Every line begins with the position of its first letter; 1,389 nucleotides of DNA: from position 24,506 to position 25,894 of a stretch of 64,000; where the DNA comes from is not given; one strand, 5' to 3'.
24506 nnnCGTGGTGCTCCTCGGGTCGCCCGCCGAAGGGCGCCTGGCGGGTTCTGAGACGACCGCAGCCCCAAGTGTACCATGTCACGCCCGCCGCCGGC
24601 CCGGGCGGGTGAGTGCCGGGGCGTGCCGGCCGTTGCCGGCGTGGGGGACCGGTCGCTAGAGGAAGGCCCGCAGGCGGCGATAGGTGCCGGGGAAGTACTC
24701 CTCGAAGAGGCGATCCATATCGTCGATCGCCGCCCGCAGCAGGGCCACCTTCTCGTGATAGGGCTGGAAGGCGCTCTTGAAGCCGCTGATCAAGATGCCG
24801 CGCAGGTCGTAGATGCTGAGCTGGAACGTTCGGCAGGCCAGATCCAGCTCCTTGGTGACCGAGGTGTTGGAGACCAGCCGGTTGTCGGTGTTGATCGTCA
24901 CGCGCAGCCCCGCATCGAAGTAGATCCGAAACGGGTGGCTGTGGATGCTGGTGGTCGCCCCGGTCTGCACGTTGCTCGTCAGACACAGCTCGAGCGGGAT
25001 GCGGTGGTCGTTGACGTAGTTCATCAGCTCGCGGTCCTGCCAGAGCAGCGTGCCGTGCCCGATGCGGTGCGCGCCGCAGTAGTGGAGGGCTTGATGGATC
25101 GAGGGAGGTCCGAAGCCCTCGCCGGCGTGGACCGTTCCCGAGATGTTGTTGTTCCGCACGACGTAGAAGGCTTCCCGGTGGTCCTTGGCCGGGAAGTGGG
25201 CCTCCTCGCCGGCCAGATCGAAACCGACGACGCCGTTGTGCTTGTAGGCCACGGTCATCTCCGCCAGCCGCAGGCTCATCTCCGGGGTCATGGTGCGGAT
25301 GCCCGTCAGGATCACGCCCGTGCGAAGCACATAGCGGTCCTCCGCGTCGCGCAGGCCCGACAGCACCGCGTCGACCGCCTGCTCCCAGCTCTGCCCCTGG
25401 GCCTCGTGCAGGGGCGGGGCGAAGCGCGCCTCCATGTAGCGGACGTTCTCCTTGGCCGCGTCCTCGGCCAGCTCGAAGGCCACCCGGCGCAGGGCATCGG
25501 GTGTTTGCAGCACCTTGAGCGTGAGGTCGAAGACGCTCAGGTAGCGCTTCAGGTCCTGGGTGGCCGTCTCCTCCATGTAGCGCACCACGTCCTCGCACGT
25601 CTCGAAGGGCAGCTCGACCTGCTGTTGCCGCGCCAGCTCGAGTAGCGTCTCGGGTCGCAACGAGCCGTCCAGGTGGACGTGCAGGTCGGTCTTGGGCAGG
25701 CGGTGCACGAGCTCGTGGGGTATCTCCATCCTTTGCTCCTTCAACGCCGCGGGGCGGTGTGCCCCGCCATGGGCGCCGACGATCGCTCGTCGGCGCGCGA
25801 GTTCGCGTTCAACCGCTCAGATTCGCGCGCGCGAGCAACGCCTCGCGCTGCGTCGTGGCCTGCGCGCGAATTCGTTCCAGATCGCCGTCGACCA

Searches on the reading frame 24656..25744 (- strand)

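Call 40: search_protein_families(library=pfam, proteins=[window:24656-25744:-], max_evalue=0.00001)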
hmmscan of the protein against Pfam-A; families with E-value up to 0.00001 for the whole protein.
window:24656-25744:- (362 aa): 1 family
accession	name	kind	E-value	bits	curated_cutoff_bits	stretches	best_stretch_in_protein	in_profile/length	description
PF00962.28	A_deaminase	-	1.4e-92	310.8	27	1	17-337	1-325/330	Adenosine deaminase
